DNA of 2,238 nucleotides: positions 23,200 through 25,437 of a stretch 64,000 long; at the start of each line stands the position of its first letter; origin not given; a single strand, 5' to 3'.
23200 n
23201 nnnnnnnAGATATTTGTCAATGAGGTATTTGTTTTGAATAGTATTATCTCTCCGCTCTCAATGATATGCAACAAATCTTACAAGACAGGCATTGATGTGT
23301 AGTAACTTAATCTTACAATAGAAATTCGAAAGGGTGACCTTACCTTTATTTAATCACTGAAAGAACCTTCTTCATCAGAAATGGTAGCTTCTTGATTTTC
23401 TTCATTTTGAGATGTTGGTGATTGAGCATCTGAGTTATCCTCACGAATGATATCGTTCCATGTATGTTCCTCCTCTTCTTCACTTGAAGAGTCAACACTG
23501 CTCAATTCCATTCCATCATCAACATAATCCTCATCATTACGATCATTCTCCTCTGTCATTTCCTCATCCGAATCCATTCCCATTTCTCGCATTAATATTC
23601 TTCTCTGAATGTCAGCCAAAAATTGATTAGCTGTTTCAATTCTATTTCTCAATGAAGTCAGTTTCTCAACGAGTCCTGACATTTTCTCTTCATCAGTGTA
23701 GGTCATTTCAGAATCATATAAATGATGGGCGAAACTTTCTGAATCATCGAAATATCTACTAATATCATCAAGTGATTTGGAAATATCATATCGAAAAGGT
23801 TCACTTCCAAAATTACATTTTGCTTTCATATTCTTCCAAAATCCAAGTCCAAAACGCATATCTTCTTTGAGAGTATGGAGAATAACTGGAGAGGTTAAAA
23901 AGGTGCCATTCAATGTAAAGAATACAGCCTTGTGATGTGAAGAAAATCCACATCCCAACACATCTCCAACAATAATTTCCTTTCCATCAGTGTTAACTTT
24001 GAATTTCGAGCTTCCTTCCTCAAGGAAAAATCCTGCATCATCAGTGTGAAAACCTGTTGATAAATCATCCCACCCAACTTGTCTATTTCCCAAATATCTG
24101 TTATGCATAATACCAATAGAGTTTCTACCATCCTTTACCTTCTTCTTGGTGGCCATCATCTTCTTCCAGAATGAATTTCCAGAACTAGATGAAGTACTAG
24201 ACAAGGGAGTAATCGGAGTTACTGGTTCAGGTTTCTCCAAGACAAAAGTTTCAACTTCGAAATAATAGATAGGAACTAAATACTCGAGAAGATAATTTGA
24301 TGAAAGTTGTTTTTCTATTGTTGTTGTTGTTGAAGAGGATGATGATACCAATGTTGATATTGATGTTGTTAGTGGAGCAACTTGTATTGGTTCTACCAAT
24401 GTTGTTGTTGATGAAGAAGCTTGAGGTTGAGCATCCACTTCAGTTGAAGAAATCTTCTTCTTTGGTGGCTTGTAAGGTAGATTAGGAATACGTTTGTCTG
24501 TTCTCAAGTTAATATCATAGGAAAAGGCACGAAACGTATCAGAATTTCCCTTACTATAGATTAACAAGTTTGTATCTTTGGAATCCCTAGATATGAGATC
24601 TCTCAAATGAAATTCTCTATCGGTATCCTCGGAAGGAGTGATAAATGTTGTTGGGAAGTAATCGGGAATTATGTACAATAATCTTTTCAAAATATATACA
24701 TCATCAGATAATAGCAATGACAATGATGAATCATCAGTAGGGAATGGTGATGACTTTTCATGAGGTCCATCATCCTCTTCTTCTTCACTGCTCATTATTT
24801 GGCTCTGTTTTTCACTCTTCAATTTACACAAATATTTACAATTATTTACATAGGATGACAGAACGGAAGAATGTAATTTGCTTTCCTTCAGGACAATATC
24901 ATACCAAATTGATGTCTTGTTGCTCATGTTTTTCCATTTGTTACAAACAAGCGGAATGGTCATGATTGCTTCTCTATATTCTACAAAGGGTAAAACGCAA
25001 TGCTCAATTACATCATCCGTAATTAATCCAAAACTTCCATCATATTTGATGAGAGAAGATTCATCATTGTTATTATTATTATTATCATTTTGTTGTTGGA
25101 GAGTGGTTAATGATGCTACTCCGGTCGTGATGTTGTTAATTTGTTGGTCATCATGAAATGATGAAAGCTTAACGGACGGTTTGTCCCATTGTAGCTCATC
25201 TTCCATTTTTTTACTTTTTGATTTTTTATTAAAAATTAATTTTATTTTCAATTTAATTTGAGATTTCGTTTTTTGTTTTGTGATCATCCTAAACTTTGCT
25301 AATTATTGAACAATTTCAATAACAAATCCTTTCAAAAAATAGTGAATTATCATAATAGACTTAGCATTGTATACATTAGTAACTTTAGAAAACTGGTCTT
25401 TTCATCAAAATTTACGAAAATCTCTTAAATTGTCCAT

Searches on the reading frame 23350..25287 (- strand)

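Call 4: search_protein_families(library=pfam, proteins=[window:23350-25287:-], max_evalue=0.01)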
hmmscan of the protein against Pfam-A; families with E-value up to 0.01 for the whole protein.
window:23350-25287:- (645 aa): 1 family
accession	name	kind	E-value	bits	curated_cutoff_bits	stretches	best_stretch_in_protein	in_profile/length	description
PF00622.36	SPRY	-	0.0067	16.9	26.3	1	386-464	13-89/121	SPRY domain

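Call 72: search_protein_families(library=pfam, proteins=[P0003], max_evalue=0.01)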
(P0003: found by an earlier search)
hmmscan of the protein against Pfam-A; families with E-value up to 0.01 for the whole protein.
P0003 (586 aa): 1 family
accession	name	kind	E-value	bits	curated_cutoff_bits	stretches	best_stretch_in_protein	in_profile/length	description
PF04577.19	Glyco_transf_61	-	9.3e-15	55.5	27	1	318-518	2-135/137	Glycosyltransferase 61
